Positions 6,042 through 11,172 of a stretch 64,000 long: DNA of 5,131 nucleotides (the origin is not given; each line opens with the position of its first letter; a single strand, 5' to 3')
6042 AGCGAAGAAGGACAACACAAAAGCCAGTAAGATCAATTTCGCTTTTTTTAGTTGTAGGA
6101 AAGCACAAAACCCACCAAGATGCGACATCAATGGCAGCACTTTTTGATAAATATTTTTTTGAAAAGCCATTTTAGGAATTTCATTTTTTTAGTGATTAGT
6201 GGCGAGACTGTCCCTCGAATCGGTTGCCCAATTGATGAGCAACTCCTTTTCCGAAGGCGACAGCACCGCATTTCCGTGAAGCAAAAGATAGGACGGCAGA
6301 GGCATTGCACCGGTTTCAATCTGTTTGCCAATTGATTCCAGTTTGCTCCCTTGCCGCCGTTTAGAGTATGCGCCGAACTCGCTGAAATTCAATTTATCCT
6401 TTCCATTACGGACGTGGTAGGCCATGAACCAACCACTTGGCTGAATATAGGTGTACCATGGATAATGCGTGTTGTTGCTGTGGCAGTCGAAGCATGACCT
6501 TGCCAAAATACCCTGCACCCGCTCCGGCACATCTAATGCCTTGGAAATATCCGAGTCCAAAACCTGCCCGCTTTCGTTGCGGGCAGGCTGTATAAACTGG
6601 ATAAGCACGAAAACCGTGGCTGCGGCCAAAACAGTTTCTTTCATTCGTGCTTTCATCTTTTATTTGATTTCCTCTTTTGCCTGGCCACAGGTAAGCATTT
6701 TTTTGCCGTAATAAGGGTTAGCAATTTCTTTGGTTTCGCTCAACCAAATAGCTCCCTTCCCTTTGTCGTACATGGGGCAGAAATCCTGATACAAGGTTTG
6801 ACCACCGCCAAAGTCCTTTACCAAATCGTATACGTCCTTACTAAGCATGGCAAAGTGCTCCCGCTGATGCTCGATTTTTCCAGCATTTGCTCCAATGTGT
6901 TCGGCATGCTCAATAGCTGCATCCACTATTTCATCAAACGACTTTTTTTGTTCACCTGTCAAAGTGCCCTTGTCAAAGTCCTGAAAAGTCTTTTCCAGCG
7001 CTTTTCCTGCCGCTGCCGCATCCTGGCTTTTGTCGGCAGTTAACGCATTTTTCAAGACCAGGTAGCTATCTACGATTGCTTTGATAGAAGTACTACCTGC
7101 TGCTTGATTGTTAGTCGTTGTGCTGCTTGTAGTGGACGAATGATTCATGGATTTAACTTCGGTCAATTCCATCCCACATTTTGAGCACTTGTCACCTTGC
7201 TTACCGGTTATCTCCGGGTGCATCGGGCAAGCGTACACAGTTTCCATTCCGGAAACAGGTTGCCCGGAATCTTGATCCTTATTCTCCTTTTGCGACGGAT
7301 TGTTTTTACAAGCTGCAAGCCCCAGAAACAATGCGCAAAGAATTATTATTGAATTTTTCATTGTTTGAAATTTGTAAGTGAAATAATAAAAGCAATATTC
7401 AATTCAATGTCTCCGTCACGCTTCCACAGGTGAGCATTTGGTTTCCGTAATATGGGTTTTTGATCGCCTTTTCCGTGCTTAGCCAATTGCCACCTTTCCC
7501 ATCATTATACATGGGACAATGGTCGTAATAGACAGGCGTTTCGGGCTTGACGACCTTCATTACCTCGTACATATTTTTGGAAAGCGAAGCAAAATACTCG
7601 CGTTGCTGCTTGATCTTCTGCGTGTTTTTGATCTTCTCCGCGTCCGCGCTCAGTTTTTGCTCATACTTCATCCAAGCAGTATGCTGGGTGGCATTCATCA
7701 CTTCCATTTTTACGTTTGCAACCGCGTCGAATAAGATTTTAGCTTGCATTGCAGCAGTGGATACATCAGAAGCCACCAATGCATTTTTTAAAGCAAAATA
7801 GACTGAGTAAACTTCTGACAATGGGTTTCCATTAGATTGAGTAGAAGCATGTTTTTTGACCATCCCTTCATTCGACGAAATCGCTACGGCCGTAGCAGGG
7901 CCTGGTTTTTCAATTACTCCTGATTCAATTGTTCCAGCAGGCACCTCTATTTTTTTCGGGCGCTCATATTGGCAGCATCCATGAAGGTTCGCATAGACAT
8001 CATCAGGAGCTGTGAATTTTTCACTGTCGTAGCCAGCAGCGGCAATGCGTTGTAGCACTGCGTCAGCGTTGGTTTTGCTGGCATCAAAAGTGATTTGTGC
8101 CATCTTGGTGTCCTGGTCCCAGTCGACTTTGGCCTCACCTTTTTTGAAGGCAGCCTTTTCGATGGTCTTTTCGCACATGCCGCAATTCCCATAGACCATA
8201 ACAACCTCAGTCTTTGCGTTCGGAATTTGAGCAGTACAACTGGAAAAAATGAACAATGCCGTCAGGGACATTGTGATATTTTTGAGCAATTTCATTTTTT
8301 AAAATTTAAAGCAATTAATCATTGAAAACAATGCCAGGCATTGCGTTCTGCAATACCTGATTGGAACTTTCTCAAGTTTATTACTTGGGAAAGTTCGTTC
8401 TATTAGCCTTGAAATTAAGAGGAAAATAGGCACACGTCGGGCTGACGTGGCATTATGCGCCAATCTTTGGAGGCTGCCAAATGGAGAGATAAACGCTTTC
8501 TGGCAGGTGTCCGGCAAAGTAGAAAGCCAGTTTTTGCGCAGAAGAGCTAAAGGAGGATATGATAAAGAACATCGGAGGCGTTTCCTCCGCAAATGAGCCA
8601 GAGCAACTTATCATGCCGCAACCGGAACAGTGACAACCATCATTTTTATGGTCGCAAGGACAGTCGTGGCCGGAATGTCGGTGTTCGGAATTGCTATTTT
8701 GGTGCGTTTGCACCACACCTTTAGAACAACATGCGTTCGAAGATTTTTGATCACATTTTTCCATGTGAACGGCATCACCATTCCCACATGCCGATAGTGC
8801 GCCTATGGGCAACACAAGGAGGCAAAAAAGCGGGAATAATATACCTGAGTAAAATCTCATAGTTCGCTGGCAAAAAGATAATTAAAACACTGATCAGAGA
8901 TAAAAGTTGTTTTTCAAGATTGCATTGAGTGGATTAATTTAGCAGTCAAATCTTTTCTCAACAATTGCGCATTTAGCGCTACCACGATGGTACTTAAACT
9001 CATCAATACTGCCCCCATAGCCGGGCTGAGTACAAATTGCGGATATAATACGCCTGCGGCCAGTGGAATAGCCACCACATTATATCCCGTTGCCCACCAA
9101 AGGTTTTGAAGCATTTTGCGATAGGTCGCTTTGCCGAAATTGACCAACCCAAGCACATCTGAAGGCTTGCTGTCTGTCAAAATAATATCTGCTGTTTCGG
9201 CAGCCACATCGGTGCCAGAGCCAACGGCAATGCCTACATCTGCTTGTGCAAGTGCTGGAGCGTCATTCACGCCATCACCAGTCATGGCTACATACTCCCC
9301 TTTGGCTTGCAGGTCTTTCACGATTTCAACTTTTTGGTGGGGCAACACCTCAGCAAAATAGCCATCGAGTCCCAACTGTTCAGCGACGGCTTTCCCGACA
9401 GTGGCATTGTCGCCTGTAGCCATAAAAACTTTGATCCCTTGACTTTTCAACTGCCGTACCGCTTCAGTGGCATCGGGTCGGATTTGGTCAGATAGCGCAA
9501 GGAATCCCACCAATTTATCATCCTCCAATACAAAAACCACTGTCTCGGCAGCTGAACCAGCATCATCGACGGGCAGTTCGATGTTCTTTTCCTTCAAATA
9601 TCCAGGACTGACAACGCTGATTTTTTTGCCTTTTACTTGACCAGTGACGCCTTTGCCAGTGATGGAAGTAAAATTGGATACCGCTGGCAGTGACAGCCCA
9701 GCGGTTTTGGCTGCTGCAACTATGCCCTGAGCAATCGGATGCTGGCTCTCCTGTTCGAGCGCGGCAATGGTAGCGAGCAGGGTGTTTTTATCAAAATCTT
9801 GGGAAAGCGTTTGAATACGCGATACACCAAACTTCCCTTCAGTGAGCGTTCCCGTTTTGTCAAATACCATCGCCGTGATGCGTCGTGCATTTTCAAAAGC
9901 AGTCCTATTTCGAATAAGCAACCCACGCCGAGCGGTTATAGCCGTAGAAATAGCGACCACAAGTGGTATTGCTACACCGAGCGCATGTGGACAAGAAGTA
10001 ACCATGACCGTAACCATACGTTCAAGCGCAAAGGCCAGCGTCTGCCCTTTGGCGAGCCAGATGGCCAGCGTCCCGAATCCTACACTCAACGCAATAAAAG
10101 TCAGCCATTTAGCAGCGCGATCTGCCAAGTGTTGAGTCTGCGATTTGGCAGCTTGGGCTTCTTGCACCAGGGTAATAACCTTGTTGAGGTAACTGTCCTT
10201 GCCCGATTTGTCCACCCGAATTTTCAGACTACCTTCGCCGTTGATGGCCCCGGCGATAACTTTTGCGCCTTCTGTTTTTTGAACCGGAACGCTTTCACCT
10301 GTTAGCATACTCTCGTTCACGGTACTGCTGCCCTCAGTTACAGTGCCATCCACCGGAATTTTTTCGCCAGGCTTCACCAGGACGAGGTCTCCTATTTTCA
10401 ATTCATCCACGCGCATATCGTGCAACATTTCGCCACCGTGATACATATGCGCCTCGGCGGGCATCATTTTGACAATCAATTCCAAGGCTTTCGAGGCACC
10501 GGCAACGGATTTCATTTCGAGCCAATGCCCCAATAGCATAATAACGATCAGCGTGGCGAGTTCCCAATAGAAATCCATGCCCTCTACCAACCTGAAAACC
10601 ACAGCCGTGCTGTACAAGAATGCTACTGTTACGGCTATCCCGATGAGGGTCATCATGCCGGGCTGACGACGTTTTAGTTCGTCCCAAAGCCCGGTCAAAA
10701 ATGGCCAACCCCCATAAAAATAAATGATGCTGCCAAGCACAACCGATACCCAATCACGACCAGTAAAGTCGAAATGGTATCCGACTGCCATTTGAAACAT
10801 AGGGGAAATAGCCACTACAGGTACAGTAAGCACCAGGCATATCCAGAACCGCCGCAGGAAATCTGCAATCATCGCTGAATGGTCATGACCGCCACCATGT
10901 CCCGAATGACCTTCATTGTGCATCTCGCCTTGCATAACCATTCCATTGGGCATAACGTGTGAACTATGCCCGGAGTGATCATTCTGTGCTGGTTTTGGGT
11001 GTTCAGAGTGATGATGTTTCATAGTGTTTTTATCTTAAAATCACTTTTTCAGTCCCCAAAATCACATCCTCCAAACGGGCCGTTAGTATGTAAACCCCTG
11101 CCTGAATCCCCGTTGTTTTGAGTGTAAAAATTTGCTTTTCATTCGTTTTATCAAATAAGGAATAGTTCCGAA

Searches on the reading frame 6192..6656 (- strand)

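Call 10: search_protein_families(library=pfam, proteins=[window:6192-6656:-], max_evalue=0.001)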
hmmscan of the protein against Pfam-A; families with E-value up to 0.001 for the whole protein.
window:6192-6656:- (155 aa): 1 family
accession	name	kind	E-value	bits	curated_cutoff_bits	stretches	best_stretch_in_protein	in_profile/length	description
PF14376.11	Haem_bd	-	7.5e-45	152.6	27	1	15-145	2-132/133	Haem-binding domain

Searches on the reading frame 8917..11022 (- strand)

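Call 48: search_protein_families(library=ncbifam, proteins=[window:8917-11022:-], max_evalue=0.001)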
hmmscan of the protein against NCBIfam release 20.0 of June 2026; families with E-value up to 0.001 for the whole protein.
window:8917-11022:- (702 aa): 26 families (the best 25 are shown)
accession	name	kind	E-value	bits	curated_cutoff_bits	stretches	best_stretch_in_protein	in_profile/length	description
TIGR01511.1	ATPase-IB1_Cu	subfamily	2.6e-183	610.8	397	1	105-689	2-542/542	copper-translocating P-type ATPase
TIGR01525.1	ATPase-IB_hvy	subfamily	4.2e-179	597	346.25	1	123-687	1-559/560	heavy metal translocating P-type ATPase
NF007952.0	PRK10671.1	equivalog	4.7e-124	415.4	1316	1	61-688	195-832/838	copper-exporting P-type ATPase CopA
TIGR01512.1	ATPase-IB2_Cd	subfamily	7e-122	407.6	313.5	2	149-450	15-295/494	cadmium family heavy metal-translocating P-type ATPase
NF008262.1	PRK11033.1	equivalog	5.8e-105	352.3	1005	1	152-650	195-694/731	zinc/cadmium/mercury/lead-transporting ATPase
NF033775.1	P_type_ZntA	exception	4.3e-96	322.8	1240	1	128-650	178-695/732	Zn(II)/Cd(II)/Pb(II) translocating P-type ATPase ZntA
TIGR01494.1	ATPase_P-type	subfamily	3.9e-92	309.2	62.3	1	158-662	2-467/478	HAD-IC family P-type ATPase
TIGR01647.1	ATPase-IIIA_H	equivalog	1.9e-64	218.2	615.5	3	141-442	46-347/755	plasma-membrane proton-efflux P-type ATPase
TIGR01497.1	kdpB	equivalog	6.3e-58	196.4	527.9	1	191-632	107-565/675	potassium-transporting ATPase subunit KdpB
NF010609.0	PRK14010.1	equivalog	3.4e-53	180.9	1323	1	122-632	41-560/673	K(+)-transporting ATPase subunit B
TIGR01522.1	ATPase-IIA2_Ca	equivalog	3.4e-46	157.5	798.3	3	556-639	568-652/854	calcium-transporting P-type ATPase, PMR1-type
TIGR01517.1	ATPase-IIB_Ca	equivalog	3.2e-42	144.7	507.05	2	504-654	535-706/882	calcium-translocating P-type ATPase, PMCA-type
TIGR01116.1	ATPase-IIA1_Ca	equivalog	1.7e-41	142.2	703.4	2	503-643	456-611/799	calcium-translocating P-type ATPase, SERCA-type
TIGR01657.1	P-ATPase-V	hypoth_equivalog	2.2e-37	128.2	618.25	4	148-253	188-294/1055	ATP13A2 family polyamine export P-type ATPase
TIGR01106.1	ATPase-IIC_X-K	subfamily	1e-35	122.9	946.1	3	556-639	664-748/997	Na,H/K antiporter P-type ATPase subunit alpha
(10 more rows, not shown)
